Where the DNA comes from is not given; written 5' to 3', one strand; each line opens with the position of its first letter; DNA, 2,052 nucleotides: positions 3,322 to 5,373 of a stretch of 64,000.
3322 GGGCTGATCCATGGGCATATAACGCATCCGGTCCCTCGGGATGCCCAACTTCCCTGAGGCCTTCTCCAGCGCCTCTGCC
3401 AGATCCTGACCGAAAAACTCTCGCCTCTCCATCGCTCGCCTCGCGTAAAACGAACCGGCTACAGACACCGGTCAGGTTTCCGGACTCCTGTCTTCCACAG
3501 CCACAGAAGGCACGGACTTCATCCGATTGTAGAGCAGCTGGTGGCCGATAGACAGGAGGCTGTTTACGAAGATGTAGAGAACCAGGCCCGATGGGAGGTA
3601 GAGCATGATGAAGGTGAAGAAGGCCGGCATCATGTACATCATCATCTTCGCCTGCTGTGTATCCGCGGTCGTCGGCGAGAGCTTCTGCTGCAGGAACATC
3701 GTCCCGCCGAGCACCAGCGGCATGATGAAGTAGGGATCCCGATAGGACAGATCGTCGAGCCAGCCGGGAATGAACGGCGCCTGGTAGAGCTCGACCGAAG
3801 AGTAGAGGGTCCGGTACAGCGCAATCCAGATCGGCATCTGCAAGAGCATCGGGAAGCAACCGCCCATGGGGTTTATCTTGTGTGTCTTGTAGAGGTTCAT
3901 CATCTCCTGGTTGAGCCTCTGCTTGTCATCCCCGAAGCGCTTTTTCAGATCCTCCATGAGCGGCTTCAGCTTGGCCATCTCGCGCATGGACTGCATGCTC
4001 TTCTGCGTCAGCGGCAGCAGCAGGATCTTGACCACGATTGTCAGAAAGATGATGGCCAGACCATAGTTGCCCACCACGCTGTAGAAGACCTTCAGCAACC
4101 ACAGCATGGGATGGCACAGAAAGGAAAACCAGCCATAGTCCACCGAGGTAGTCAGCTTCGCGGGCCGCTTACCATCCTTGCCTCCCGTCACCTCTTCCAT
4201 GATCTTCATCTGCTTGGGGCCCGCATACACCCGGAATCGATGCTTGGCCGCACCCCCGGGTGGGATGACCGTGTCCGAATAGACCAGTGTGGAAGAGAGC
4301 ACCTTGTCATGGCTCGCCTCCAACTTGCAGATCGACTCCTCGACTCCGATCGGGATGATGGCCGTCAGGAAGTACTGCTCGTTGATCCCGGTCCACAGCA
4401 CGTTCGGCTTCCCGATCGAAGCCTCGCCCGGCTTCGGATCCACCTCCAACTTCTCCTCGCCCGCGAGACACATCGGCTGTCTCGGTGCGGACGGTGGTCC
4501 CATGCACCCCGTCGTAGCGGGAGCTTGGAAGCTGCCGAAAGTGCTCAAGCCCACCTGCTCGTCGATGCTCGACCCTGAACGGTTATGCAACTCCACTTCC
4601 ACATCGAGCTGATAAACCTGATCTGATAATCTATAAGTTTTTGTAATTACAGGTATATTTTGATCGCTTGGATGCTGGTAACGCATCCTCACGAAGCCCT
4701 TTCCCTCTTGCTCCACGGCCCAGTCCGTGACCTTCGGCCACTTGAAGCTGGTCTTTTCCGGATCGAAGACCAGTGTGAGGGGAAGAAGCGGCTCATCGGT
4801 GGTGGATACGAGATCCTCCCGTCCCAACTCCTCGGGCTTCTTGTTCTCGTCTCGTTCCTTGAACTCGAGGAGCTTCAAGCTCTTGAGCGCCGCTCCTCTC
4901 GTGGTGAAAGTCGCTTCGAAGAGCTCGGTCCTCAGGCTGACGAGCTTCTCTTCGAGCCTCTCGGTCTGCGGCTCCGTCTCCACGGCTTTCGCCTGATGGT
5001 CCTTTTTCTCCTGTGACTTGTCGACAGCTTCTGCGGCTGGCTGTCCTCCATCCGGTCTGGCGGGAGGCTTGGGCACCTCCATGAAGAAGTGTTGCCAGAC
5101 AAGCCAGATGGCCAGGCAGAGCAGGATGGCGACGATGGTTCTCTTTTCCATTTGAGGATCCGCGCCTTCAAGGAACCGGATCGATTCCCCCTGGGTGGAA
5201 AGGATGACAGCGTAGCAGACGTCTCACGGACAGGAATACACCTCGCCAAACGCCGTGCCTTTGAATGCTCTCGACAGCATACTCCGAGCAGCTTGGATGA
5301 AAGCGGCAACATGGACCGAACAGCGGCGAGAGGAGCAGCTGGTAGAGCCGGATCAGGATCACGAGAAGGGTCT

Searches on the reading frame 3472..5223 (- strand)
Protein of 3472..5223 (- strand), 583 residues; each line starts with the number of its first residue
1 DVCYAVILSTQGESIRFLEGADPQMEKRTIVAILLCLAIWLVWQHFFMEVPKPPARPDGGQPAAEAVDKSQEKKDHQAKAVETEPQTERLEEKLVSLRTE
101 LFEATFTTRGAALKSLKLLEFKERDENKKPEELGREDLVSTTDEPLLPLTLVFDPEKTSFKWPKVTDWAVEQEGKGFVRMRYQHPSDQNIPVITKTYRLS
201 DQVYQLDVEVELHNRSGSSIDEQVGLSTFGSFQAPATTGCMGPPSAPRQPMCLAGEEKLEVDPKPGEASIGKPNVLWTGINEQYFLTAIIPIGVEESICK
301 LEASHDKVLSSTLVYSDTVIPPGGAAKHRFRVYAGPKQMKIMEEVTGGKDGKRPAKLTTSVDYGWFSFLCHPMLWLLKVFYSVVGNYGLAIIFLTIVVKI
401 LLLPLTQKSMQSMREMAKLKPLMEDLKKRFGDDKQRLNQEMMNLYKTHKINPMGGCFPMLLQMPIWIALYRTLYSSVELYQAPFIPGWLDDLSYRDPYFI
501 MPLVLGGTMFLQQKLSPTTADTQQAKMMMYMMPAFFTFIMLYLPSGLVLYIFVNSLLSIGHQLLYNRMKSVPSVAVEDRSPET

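Call 85: search_protein_families(library=pfam, proteins=[window:3472-5223:-], max_evalue=0.00001)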
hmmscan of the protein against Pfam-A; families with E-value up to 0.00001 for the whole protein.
window:3472-5223:- (583 aa): 2 families
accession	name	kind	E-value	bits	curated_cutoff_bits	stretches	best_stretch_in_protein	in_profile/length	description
PF02096.25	60KD_IMP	-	5.7e-61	205.7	35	1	387-567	1-163/163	60Kd inner membrane protein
PF14849.12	YidC_periplas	-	2.1e-28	100.5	24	1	95-376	2-283/283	YidC periplasmic domain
